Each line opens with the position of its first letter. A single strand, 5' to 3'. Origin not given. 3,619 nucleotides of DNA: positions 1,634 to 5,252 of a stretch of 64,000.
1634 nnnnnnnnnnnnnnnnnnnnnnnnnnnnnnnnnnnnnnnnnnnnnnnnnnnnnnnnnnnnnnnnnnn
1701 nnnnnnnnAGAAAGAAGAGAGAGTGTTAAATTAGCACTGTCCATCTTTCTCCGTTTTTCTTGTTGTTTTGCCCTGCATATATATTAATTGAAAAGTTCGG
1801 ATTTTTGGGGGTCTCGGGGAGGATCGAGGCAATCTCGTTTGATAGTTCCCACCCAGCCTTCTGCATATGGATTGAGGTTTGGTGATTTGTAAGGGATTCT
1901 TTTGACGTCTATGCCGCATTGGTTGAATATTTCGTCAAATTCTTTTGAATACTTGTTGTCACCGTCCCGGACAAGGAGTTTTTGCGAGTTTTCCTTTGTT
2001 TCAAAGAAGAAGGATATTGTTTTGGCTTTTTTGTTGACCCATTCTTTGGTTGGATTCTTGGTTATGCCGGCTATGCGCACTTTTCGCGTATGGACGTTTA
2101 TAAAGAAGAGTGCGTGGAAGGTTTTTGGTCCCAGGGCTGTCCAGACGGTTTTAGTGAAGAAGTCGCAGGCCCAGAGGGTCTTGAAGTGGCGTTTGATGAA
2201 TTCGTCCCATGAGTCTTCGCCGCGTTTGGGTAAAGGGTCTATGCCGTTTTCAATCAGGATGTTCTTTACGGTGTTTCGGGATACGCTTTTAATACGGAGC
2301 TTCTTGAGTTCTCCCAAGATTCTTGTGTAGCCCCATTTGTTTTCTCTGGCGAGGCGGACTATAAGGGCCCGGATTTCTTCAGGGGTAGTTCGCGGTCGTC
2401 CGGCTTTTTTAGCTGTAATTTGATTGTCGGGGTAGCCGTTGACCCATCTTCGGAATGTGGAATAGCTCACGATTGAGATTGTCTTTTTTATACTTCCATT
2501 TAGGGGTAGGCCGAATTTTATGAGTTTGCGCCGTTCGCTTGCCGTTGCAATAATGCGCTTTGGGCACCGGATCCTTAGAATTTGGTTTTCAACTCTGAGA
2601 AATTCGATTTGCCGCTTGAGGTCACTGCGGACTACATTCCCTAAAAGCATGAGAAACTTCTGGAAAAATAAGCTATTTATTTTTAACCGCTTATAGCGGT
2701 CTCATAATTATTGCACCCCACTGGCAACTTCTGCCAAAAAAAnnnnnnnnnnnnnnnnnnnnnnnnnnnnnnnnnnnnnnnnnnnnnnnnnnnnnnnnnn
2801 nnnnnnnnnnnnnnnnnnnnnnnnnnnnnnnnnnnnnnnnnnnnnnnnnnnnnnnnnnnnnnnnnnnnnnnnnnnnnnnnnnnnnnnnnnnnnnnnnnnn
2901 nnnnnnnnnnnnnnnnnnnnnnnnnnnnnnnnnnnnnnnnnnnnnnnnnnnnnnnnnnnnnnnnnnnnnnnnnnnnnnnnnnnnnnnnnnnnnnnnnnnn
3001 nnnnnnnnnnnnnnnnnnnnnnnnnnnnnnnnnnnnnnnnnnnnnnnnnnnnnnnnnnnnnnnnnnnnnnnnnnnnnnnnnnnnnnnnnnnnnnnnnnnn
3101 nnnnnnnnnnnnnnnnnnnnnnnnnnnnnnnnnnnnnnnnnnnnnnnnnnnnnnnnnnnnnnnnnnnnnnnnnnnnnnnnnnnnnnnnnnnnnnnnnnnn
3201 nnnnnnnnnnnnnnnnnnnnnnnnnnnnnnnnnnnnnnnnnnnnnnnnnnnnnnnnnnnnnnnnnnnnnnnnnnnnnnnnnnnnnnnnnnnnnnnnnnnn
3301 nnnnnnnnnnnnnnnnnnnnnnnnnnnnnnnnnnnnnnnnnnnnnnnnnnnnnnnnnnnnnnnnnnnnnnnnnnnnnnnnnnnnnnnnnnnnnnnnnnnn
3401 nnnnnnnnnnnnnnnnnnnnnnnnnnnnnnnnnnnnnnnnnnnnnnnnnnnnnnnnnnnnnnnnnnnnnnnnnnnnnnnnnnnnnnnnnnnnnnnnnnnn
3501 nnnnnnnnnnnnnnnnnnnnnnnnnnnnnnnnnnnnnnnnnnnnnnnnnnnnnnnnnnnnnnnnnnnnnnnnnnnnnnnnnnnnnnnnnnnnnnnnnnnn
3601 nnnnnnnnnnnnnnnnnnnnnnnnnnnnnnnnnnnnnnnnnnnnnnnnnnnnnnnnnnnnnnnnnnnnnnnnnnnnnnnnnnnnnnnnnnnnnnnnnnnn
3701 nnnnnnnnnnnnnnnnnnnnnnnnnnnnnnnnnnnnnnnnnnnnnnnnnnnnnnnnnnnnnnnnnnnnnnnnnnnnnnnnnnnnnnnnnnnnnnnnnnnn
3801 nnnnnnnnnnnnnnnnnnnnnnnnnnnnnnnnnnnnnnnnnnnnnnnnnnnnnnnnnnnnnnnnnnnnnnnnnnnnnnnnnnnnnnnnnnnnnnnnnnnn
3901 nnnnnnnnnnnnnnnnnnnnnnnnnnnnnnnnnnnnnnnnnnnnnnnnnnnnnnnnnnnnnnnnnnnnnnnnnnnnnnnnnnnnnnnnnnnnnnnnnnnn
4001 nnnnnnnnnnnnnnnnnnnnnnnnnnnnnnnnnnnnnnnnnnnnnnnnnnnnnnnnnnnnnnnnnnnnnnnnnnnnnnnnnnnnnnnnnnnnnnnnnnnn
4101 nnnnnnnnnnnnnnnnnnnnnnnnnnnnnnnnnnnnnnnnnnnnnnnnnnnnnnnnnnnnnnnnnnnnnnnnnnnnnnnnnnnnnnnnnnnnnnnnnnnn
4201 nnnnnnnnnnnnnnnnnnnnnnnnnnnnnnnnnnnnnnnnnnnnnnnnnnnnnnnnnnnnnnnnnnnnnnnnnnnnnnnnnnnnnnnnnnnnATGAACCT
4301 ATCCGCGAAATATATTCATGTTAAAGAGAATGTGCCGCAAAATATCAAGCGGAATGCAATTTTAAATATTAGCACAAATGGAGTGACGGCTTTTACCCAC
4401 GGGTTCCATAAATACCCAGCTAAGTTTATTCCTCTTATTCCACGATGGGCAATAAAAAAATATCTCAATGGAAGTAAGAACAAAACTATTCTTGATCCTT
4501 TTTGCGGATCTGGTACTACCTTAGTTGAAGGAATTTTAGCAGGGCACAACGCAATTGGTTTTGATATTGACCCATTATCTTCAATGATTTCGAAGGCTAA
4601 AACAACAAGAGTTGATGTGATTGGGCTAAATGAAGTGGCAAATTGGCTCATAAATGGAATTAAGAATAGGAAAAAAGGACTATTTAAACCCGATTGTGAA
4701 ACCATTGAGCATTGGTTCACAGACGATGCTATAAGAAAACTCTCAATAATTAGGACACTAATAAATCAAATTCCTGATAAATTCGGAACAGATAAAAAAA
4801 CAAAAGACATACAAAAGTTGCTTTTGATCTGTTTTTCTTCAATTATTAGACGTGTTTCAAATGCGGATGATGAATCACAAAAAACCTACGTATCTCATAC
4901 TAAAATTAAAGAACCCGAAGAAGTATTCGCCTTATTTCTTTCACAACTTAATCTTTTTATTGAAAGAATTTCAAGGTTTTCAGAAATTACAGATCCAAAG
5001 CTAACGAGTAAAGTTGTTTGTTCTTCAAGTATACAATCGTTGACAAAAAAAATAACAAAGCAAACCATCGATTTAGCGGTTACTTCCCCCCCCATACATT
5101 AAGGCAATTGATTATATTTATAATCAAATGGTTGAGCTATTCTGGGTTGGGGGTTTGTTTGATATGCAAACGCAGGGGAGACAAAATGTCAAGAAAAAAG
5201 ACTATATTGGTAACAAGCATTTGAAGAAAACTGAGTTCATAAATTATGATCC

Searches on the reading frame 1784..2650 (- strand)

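Call 14: search_protein_families(library=pfam, proteins=[window:1784-2650:-], max_evalue=0.0001)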
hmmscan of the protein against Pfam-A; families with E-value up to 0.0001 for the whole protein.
window:1784-2650:- (288 aa): 1 family
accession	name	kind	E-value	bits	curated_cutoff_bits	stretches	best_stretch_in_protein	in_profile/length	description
PF13565.12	HTH_32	-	6.4e-09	36.7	33.7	1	65-132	1-73/73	Homeodomain-like domain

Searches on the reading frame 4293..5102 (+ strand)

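Call 13: search_protein_families(library=pfam, proteins=[window:4293-5102:+], max_evalue=0.00001)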
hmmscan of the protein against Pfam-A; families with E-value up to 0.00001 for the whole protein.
window:4293-5102:+ (269 aa): 2 families
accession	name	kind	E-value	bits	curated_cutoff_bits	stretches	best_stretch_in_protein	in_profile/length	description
PF01555.25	N6_N4_Mtase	-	3.5e-09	37.4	26.7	1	39-94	160-213/221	DNA methylase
PF01170.24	UPF0020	-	1.4e-06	28.6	22.3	1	62-126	28-96/197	RMKL-like, methyltransferase domain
